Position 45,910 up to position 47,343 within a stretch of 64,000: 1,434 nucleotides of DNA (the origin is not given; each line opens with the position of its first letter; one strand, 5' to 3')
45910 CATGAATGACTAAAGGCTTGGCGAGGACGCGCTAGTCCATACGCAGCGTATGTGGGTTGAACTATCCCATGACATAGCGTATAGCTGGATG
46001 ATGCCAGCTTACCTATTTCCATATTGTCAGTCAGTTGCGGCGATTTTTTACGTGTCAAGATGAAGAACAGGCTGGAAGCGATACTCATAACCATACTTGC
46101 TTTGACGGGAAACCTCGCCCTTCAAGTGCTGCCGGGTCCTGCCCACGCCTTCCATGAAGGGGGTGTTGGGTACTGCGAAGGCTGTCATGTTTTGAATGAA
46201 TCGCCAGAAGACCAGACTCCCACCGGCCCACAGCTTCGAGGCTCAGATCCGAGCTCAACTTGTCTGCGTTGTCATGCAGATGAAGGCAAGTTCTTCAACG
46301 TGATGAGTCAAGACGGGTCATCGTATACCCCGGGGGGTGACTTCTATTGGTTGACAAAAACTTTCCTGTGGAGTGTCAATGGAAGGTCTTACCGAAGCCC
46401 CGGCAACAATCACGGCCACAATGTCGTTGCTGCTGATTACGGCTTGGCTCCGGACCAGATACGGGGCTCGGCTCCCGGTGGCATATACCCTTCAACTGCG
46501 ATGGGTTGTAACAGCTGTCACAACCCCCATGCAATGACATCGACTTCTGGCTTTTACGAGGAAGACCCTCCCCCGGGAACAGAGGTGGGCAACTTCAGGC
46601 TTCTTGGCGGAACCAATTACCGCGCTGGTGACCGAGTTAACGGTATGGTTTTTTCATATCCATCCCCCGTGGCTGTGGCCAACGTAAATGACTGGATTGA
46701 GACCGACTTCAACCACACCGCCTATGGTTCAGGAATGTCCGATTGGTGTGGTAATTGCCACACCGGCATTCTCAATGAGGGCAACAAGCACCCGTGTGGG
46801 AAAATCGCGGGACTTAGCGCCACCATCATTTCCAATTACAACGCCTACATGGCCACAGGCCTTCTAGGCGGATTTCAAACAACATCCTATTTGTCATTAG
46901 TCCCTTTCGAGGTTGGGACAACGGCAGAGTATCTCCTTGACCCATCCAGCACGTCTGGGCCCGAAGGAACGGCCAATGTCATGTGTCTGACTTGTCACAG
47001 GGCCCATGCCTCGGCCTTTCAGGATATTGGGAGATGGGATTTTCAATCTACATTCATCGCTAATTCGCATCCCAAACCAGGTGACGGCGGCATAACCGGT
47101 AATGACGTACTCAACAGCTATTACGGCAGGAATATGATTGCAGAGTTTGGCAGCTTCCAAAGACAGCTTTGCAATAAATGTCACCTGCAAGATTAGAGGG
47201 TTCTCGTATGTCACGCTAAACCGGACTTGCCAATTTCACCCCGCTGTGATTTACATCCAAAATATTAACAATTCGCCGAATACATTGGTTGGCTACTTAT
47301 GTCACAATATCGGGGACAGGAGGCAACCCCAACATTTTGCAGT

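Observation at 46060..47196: Second OmcS paralog lacks the inter-subunit heme ligand position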

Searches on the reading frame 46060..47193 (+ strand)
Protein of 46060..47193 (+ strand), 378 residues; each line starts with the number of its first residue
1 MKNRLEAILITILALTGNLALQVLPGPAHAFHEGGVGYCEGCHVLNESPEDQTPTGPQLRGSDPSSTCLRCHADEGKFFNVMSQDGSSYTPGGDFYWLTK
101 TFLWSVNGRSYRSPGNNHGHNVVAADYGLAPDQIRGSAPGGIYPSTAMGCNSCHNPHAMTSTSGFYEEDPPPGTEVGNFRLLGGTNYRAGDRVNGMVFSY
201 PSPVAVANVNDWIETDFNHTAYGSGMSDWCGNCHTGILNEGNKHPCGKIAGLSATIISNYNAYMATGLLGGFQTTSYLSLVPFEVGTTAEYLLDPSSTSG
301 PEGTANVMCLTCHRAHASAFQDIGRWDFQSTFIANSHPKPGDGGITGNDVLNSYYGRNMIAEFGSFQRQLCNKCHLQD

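Call 5: search_solved_structures(query=window:46060-47193:+, max_evalue=0.01, show_alignments=3)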
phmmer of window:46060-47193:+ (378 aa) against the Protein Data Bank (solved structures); distinct sequences matched with E-value up to 0.01: 1.
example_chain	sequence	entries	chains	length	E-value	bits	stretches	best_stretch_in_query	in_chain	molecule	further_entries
6ef8_A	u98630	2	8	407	2.7e-62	214.5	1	31-378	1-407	C-type cytochrome OmcS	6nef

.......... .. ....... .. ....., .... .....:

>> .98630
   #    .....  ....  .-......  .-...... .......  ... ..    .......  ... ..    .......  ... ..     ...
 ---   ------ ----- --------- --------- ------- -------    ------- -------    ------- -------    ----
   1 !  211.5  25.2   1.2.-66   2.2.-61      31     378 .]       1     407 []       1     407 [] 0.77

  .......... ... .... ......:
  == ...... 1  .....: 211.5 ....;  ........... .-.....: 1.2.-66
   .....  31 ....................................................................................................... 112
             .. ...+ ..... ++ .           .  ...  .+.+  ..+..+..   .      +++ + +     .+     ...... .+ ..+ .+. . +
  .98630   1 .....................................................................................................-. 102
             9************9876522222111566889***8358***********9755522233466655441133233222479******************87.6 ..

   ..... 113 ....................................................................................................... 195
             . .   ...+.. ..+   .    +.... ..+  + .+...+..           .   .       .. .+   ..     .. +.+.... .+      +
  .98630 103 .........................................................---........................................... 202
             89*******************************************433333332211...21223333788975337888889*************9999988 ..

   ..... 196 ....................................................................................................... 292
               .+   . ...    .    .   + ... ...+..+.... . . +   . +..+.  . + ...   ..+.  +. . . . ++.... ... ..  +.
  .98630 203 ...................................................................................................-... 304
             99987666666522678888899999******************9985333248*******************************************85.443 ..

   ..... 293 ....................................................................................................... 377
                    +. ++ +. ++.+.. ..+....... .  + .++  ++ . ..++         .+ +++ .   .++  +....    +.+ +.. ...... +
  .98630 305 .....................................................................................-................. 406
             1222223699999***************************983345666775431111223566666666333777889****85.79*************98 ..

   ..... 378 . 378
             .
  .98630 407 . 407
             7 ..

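Call 8: find_homologous_proteins(query=window:46060-47193:+, max_evalue=1e-10)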
Query window:46060-47193:+ (378 aa): 3268 proteins with E <= 1e-10 among 6623 candidates; the best 120 are listed.
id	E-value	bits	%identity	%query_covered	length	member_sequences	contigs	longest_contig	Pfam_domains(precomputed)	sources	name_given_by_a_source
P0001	3.7e-165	568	64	100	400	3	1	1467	PF09699.16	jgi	jgi:hypothetical protein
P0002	3.4e-161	555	63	100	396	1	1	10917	PF09699.16,PF22113.2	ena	-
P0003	2.6e-160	552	62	100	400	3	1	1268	PF09699.16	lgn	-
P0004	4.8e-160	551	87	72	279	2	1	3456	PF09699.16,PF14522.12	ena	-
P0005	4.3e-159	548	64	97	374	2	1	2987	PF09699.16,PF14522.12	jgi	jgi:predicted CXXCH cytochrome family protein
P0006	9.2e-156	537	59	100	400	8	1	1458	PF09699.16,PF14537.12,PF22113.2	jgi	jgi:hypothetical protein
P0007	4.3e-155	535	59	99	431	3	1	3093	PF09699.16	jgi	-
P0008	1.9e-154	533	60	100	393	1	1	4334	PF09699.16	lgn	-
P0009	2.8e-152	526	59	100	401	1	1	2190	PF09699.16,PF22113.2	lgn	-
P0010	4.1e-152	525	60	100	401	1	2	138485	PF09699.16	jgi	jgi:hypothetical protein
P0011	5.7e-152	525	62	98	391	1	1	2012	PF09699.16,PF22113.2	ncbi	-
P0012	4.5e-151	522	60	100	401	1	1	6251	PF09699.16,PF14522.12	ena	-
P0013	1.0e-150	521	63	96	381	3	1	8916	PF09699.16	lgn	-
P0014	2.2e-149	516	60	99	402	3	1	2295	PF09699.16,PF22113.2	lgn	-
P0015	3.0e-149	516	59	100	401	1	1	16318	PF09699.16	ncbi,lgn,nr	ncbi:MAG: cytochrome C [Nitrospirae bacterium]|nr:cytochrome C [Nitrospirota bacterium]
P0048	4.5e-138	479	56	97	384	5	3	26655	PF09699.16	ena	-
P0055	1.2e-135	471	56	99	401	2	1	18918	PF09699.16,PF22113.2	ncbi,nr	ncbi:MAG: cytochrome C [Deltaproteobacteria bacterium]|nr:cytochrome C [Deltaproteobacteria bacteriu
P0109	1.2e-120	421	51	100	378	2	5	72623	PF09699.16,PF14537.12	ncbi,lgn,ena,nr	ncbi:MAG: hypothetical protein ISR96_10565 [Nitrospira sp.]|nr:hypothetical protein [Nitrospira sp.]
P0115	1.9e-119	418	53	95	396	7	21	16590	PF09699.16,PF22113.2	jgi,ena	-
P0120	1.2e-118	415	54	93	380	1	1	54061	PF09699.16,PF22113.2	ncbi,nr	ncbi:MAG: hypothetical protein SCH98_10130 [Deferrisomatales bacterium]|nr:hypothetical protein [Def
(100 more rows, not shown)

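Call 21: search_protein_families(library=pfam, proteins=[window:46060-47193:+], max_evalue=0.001)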
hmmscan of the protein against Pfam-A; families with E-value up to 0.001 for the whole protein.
window:46060-47193:+ (378 aa): 3 families
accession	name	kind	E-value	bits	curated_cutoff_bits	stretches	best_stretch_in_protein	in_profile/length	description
PF09699.15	Paired_CXXCH_1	-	6.1e-09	35.9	20.6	0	147-159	6-18/41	Doubled CXXCH motif (Paired_CXXCH_1)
PF14522.11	Cytochrome_C7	-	1e-05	25.7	24.8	0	29-78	5-54/67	Cytochrome c7 and related cytochrome c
PF22113.1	Mtrc-MtrF_II-IV_dom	-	2e-05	24.6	30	0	308-376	83-128/176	Outer membrane cytochrome MtrC/MtrF-like, domains II/IV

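Call 33: find_encoding_contigs(protein=window:46060-47193:+, flank=10000, max_places=4)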
Protein window:46060-47193:+ (378 aa): 1 contig read that carries it; 1 place shown.
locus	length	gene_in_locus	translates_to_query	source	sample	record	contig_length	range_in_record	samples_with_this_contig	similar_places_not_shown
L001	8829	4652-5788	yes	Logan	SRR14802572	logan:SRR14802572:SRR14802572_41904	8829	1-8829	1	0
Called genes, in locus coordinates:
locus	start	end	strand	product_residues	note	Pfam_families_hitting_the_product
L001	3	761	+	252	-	?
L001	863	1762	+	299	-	-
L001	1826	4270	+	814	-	PF14522:Cytochrome_C7 (faint), PF14537:Cytochrom_c3_2 (faint), PF09699:Paired_CXXCH_1, PF22113:Mtrc-MtrF_II-IV_dom (weak), PF09699:Paired_CXXCH_1 (weak)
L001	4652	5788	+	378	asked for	PF09699:Paired_CXXCH_1 (faint), PF14522:Cytochrome_C7 (faint)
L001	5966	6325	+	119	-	PF00226:DnaJ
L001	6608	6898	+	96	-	PF10861:DUF2784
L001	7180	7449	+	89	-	-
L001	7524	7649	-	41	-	-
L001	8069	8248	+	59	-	-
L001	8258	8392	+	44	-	-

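Call 34: find_encoding_contigs(protein=P0120, flank=10000, max_places=3)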
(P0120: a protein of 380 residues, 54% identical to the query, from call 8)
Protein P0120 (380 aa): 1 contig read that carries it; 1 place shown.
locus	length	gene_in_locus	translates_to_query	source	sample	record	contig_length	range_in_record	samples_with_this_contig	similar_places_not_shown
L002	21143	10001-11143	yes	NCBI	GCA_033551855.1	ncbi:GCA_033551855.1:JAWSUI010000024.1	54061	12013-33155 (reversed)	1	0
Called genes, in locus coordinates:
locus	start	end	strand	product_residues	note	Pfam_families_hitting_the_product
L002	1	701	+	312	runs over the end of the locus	PF01073:3Beta_HSD, PF01370:Epimerase, PF02719:Polysacc_synt_2 (weak), PF04321:RmlD_sub_bind, PF13460:NAD_binding_10 (weak), PF16363:GDP_Man_Dehyd, PF07993:NAD_binding_4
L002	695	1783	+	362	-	PF13641:Glyco_tranf_2_3 (weak), PF00535:Glycos_transf_2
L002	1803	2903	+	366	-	PF01041:DegT_DnrJ_EryC1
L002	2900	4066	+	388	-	PF13439:Glyco_transf_4, PF13579:Glyco_trans_4_4, PF00534:Glycos_transf_1, PF13692:Glyco_trans_1_4, PF20706:GT4-conflict, PF13524:Glyco_trans_1_2 (weak)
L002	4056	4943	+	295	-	PF00535:Glycos_transf_2, PF10111:Glyco_tranf_2_2, PF13641:Glyco_tranf_2_3, PF13632:Glyco_trans_2_3 (weak)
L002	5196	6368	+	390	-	PF13565:HTH_32 (weak), PF01498:HTH_Tnp_Tc3_2 (weak), PF13340:DUF4096, PF01609:DDE_Tnp_1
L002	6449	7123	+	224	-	PF05050:Methyltransf_21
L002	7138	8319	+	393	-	PF13439:Glyco_transf_4, PF13579:Glyco_trans_4_4, PF00534:Glycos_transf_1, PF13692:Glyco_trans_1_4, PF13524:Glyco_trans_1_2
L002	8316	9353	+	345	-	PF00535:Glycos_transf_2, PF13641:Glyco_tranf_2_3, PF10111:Glyco_tranf_2_2, PF13632:Glyco_trans_2_3 (weak)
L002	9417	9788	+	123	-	PF00535:Glycos_transf_2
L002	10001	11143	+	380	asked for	PF22113:Mtrc-MtrF_II-IV_dom (faint), PF09699:Paired_CXXCH_1 (faint)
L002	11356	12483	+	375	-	PF09699:Paired_CXXCH_1 (faint), PF14522:Cytochrome_C7 (faint), PF14537:Cytochrom_c3_2 (faint)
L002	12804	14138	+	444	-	PF13173:AAA_14, PF13635:DUF4143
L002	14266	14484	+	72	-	-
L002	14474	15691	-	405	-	PF08238:Sel1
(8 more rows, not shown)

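Call 41: find_related_loci(query=A1, collection=genome_contigs, flank=10000)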
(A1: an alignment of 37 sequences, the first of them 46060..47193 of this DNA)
Query A1 (378 aa) in genome_contigs; peptide patterns used: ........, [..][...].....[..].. (x = any residue, [..] = any of these).
600 stretches matched a pattern (row limit reached: there are more); 139 encode a relative of the query (tblastn E <= 1e-3); the best 80 are kept; 80 distinct loci.
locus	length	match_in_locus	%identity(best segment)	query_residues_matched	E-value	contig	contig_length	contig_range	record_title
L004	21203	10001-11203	56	1-378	7e-143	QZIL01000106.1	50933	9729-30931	MAG: Nitrospiraceae bacterium isolate SURF_66 Ga0104751_1000897, whole genome shotgun sequence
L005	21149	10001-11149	50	4-378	9e-115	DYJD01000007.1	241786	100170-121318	MAG TPA_asm: Desulfosudis oleivorans isolate FI88_2_51_70 Afr_mines_FI88_34_length_241786_cov_29_484096, whole genome sh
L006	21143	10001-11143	50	10-375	3e-110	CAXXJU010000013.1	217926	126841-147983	MAG: Geopsychrobacteraceae bacterium isolate 9bdf4672-5fa0-4c3d-8884-7dacf58b9c52 genome assembly, contig: contig_13, wh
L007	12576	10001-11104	49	19-375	9e-105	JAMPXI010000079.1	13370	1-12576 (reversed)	MAG: Desulfuromonadales bacterium isolate R2F_R2FSRR_metabat.27 R2F_C2572, whole genome shotgun sequence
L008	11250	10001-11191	46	2-378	3e-103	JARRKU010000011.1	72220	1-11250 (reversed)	MAG: Desulfobacteraceae bacterium isolate Spart_054_MAG scaffold_18, whole genome shotgun sequence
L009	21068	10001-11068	49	31-375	1e-101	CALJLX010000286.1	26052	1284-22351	MAG TPA_asm: uncultured Desulfuromonas sp. isolate SRR6007446_bin.72_CONCOCT_v1.1_MAG genome assembly, contig: ERZ724100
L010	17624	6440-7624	48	2-378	9e-100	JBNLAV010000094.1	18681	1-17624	MAG: Desulfobacteraceae bacterium isolate C2.bin.44.orig k141_118003, whole genome shotgun sequence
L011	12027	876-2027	45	1-375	7e-97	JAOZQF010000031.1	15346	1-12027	MAG: Desulfuromusa sp. isolate GMC4.metabat2.89 GMC4_4501_length_15346_cov_37.238049, whole genome shotgun sequence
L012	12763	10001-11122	42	1-378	9e-86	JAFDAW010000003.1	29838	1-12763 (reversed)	MAG: Deltaproteobacteria bacterium isolate AB_69_Bin_122 AB_69_Bin_122_scaffold_1632, whole genome shotgun sequence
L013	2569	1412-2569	42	11-377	5e-86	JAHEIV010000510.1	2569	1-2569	MAG: Deltaproteobacteria bacterium isolate Ww512 NODE_236878_length_2569_cov_2.714461, whole genome shotgun sequence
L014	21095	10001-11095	43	2-378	2e-82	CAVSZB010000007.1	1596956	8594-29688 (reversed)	MAG: uncultured bacterium isolate MFD04716.bin.1.312 genome assembly, contig: contig_6328, whole genome shotgun sequence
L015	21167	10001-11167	40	4-378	5e-81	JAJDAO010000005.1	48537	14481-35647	MAG: Deltaproteobacteria bacterium isolate OFTM73 OFTM73_4, whole genome shotgun sequence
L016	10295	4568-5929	36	3-378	1e-77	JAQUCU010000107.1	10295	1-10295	MAG: Desulfuromonadaceae bacterium isolate STCSWMC_138 NODE_19665_length_10295_cov_3.605527_ST_CSWMC, whole genome shotg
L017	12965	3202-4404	37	10-378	1e-77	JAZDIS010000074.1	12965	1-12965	MAG: Pseudomonadota bacterium isolate MEGAHIT-group-0.419 k141_4429771, whole genome shotgun sequence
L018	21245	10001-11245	41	8-378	5e-77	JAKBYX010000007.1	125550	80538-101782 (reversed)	MAG: Nitrospirae bacterium isolate WY3.bin168 NODE_193_length_125550_cov_2.295257, whole genome shotgun sequence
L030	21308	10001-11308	36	1-378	5e-72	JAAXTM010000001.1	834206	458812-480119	MAG: Geobacteraceae bacterium isolate W4_Combined_metabat1_071 W4_Combined_metabat1_071_NODE_2, whole genome shotgun seq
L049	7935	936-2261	34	7-378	1e-65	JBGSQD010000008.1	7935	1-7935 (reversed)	MAG: Geobacterales bacterium isolate JTS-AC321 k141_2945709, whole genome shotgun sequence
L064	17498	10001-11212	35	1-378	6e-60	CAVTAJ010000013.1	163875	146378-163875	MAG: Nitrospirota bacterium isolate MFD04651.bin.2.58 genome assembly, contig: contig_4090, whole genome shotgun sequenc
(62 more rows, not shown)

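Call 45: find_related_loci(query=window:46060-47193:+, collection=metagenome_contigs, flank=10000)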
Query window:46060-47193:+ (378 aa) in metagenome_contigs; peptide patterns used: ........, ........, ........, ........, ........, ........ (x = any residue, [..] = any of these).
115 stretches matched a pattern; 26 encode a relative of the query (tblastn E <= 1e-3); 26 distinct loci.
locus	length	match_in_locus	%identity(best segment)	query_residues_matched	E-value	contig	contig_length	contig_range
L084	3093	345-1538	59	3-378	9e-170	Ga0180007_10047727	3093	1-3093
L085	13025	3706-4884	59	1-378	2e-153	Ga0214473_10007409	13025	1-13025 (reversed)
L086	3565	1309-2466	58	1-378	2e-154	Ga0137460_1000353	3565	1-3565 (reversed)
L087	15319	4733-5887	58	1-378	2e-143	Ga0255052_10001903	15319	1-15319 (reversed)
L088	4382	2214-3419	53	2-378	3e-131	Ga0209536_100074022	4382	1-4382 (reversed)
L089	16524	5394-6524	51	2-378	9e-118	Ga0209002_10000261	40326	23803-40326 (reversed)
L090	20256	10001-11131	51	2-378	9e-118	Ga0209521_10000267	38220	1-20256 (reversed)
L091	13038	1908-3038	51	2-378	9e-118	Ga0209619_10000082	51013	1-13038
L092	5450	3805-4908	44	28-378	2e-91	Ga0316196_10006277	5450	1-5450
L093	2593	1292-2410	43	28-378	8e-90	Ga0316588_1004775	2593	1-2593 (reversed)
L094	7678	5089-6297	39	2-378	9e-75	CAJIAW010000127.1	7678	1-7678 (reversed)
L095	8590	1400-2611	40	2-378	3e-74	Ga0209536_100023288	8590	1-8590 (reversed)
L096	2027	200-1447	38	4-378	4e-75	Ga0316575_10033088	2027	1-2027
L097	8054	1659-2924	36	3-378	2e-72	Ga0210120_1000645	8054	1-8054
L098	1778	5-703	52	147-378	6e-76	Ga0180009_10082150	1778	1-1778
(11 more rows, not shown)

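Call 53: list_cluster_members(proteins=[P0121, window:46060-47193:+, P0004])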
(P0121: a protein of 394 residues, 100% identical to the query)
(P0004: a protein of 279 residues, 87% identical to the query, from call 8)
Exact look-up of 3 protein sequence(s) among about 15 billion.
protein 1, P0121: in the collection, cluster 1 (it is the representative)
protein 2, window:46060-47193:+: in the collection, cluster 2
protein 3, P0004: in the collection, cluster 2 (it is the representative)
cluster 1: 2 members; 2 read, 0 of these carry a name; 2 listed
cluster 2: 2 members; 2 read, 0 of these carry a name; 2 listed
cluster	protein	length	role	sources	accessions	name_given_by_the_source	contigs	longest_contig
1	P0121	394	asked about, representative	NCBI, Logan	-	-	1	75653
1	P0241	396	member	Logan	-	-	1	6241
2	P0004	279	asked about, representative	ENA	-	-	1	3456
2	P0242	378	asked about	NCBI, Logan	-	-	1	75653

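Call 64: find_encoding_contigs(protein=P0004, flank=5000, max_places=3)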
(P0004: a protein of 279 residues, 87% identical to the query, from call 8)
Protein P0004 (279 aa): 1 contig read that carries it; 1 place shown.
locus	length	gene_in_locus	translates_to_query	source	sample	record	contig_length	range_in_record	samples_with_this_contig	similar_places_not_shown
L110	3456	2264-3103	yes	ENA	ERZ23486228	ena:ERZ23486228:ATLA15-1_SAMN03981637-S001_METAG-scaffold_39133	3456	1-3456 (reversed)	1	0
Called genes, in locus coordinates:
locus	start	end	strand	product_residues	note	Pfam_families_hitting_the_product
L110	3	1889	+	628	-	?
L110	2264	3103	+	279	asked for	PF09699:Paired_CXXCH_1 (faint), PF14522:Cytochrome_C7 (faint)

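Call 65: predict_structure(alignment_id=A1)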
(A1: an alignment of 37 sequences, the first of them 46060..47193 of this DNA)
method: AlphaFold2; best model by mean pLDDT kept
length: 378 residues; sequences in the alignment: 37
mean_pLDDT: 38.3   pTM: 0.24
mean pLDDT of the five models: 38.3, 37.3, 36.1, 35.8, 35.0
residues with pLDDT >= 90: 13; 70-90: 10; 50-70: 12; < 50: 343
segments of 3 or more residues with pLDDT < 50: 25-61, 71-103, 109-124, 127-239, 241-346, 348-378
pLDDT, mean of each block of 10 residues (from residue 1): 87 90 50 36 37 33 50 40 30 36 47 41 46 33 30 27 32 35 27 35 35 36 33 42 39 42 28 30 28 33 31 27 25 34 42 39 36 27
secondary structure, 60 per line:
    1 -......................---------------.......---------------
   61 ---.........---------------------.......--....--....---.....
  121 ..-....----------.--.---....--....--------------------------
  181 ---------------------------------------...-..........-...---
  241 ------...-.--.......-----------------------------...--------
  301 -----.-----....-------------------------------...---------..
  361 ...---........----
elements in order: H2-23 H39-45 H64-72 E94-100 E103-106 E109-112 E116-122 H124-127 H145-148 H151-154 H224-233 H254-260 H312-315 H359-363 H367-374

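Call 71: find_encoding_contigs(protein=P0055, flank=10000, max_places=1)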
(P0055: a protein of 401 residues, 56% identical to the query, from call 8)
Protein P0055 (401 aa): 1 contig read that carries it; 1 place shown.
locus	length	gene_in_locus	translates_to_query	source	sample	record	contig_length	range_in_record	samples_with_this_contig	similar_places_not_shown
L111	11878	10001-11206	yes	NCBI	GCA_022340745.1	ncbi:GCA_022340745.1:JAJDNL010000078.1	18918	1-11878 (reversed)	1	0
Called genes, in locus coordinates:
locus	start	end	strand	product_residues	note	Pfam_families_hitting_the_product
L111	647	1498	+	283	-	PF02557:VanY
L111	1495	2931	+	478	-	PF17033:Peptidase_M99, PF24827:AstE_AspA_cat (faint), PF17129:Peptidase_M99_C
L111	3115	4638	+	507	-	PF02386:TrkH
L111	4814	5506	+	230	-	PF02080:TrkA_C (faint), PF02254:TrkA_N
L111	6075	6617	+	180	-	PF07238:PilZ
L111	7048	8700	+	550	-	PF00149:Metallophos, PF02872:5_nucleotid_C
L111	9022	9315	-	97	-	-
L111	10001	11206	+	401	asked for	PF22113:Mtrc-MtrF_II-IV_dom (faint), PF09699:Paired_CXXCH_1 (faint)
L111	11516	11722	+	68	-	-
